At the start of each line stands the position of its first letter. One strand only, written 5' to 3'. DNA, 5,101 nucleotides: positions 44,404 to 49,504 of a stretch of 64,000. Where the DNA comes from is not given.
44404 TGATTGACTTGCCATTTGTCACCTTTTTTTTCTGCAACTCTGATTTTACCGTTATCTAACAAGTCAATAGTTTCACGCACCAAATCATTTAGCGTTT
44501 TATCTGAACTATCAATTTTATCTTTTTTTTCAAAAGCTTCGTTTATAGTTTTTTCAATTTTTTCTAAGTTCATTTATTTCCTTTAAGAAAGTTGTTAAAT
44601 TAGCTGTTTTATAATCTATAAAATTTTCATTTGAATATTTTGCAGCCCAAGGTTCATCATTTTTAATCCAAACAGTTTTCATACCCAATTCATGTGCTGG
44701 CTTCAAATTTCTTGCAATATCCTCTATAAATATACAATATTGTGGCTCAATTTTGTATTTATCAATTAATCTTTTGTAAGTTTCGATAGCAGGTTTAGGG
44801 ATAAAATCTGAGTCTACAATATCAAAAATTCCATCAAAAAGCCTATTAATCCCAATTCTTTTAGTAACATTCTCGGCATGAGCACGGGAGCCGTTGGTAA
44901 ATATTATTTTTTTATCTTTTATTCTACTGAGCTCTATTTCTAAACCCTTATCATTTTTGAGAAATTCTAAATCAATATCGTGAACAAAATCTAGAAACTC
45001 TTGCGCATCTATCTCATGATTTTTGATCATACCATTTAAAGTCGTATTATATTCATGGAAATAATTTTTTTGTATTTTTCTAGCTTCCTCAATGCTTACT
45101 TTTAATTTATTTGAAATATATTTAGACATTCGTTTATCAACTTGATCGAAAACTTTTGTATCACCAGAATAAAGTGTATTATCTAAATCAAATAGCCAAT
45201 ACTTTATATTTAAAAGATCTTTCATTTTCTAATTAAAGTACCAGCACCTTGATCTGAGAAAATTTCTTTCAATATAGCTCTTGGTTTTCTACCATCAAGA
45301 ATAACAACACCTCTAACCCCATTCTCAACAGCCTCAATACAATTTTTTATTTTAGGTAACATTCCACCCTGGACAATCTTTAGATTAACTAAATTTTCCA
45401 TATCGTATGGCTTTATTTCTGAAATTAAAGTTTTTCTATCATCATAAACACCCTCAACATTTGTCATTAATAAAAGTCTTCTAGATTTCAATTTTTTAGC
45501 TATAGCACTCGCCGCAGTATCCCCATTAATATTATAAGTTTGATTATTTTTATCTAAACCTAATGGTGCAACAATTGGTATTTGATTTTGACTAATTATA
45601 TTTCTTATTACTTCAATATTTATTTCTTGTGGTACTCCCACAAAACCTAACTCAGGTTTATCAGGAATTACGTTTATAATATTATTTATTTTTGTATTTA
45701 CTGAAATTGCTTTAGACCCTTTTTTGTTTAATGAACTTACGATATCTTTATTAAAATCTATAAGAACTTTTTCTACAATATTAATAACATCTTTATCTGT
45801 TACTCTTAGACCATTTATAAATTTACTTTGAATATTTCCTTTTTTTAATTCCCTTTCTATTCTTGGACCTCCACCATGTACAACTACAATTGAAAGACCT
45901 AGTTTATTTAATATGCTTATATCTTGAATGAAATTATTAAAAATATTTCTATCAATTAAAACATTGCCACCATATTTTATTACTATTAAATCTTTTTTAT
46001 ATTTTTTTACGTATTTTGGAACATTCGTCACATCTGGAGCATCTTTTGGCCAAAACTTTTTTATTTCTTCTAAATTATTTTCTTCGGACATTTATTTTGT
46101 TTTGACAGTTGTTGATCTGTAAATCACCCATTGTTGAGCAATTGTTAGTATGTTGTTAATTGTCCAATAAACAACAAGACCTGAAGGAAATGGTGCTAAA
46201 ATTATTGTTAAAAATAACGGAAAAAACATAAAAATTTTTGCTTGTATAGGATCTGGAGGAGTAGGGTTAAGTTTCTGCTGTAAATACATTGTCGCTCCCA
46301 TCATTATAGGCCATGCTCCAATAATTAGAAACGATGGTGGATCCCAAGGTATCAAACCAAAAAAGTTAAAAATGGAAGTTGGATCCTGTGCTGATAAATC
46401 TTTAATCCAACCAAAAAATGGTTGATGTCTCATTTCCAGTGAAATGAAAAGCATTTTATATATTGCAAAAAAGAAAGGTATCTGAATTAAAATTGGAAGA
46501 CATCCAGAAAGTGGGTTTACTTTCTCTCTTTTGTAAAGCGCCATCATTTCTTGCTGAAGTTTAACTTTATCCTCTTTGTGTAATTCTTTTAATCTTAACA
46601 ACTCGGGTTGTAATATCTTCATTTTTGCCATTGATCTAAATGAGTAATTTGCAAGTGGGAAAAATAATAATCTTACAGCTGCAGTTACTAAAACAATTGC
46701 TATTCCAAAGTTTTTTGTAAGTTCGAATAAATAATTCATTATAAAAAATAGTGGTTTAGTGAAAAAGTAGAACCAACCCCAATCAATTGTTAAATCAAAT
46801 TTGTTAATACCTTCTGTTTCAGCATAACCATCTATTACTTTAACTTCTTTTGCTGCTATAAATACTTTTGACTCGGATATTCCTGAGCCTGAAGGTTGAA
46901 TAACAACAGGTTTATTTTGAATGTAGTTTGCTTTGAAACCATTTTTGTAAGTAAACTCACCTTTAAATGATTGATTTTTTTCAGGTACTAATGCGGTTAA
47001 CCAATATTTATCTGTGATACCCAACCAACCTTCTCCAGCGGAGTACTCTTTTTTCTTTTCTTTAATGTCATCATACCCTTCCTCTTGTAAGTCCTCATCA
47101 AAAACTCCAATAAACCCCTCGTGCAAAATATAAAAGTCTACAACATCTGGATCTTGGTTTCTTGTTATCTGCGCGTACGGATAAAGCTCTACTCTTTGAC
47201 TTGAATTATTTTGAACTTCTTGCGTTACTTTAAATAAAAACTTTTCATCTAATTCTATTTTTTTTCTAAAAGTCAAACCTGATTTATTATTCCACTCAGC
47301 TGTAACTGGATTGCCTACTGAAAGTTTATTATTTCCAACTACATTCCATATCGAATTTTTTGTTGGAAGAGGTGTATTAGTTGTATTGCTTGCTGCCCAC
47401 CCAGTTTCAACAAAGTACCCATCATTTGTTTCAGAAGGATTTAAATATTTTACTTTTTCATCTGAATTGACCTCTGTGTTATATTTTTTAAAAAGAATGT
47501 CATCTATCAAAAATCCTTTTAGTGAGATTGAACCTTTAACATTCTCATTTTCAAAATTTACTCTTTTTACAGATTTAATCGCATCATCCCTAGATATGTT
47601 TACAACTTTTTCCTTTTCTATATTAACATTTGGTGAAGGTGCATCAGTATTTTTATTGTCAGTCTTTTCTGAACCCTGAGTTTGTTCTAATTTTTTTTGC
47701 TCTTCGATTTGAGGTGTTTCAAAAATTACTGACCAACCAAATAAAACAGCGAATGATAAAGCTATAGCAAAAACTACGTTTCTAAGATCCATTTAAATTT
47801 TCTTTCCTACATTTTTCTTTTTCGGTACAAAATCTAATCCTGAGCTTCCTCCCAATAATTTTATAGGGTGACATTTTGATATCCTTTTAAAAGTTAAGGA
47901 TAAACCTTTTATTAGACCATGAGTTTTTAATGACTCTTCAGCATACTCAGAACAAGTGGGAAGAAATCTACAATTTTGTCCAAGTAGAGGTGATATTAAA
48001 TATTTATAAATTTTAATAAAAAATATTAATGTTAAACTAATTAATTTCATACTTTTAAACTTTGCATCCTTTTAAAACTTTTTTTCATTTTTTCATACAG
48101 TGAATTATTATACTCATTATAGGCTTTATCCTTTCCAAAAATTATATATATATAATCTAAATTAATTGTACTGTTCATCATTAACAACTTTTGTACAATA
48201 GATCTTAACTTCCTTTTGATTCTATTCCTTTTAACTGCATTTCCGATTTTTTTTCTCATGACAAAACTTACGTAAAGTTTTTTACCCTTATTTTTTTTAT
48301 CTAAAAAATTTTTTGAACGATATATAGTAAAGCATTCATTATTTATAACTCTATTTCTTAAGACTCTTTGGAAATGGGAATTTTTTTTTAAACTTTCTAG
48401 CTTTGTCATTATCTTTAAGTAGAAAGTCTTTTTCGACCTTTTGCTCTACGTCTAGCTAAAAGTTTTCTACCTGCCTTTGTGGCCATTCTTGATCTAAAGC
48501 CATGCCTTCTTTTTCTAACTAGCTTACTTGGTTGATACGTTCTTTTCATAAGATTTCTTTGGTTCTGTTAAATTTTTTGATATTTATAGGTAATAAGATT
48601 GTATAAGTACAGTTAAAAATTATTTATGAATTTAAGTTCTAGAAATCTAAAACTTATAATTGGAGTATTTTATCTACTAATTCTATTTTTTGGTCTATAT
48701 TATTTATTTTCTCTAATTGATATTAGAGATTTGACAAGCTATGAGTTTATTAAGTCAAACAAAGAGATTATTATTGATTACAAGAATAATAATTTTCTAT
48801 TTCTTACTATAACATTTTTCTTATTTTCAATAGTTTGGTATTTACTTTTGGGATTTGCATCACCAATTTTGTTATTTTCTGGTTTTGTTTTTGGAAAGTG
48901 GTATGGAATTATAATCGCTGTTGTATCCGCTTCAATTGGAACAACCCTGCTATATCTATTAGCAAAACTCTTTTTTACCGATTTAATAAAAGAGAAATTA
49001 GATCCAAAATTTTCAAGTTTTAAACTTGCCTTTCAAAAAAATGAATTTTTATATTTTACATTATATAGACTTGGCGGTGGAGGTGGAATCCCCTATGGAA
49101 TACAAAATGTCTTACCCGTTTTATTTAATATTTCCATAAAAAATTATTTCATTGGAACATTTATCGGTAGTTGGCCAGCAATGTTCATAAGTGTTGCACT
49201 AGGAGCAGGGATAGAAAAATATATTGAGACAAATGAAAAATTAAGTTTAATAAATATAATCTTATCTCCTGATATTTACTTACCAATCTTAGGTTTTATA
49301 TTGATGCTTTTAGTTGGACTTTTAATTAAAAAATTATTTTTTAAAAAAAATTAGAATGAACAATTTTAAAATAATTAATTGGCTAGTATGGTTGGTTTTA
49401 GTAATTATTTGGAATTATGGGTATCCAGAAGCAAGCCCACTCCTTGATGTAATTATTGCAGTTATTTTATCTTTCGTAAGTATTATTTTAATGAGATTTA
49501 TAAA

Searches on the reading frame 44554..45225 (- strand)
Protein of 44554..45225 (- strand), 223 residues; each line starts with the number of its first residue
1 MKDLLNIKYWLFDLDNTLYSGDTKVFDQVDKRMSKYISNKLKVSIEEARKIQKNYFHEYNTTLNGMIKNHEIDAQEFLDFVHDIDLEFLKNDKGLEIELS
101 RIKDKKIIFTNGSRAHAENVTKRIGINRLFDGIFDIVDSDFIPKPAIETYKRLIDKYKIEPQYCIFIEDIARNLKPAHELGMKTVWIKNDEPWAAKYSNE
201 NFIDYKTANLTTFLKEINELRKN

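Call 66: search_protein_families(library=pfam, proteins=[window:44554-45225:-], max_evalue=0.001)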
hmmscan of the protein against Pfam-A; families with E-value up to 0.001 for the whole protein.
window:44554-45225:- (223 aa): 2 families
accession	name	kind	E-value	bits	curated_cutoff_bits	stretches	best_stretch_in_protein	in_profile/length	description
PF00702.32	Hydrolase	-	1.6e-15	58.4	26.4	1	11-181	5-191/191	haloacid dehalogenase-like hydrolase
PF13419.12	HAD_2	-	2.2e-13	51.2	23.8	1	11-187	2-178/178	Haloacid dehalogenase-like hydrolase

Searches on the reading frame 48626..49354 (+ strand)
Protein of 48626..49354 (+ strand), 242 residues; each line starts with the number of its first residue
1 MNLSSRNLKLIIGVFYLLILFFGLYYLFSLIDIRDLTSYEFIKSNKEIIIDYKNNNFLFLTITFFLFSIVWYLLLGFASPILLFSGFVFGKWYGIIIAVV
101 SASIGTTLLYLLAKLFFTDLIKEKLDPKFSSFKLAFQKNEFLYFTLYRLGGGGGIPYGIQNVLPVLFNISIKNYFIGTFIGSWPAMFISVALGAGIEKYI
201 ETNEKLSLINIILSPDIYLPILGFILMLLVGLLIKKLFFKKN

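Call 3: search_protein_families(library=pfam, proteins=[window:48626-49354:+], max_evalue=0.01)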
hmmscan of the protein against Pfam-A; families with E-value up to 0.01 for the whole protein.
window:48626-49354:+ (242 aa): 1 family
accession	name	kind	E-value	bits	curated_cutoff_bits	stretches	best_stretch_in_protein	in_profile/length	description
PF09335.16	VTT_dom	-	9.1e-15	55.7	33.9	1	79-194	4-122/123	VTT domain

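Call 4: search_protein_families(library=ncbifam, proteins=[window:48626-49354:+], max_evalue=0.01)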
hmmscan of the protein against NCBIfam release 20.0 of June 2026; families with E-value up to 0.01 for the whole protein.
window:48626-49354:+ (242 aa): 0 families
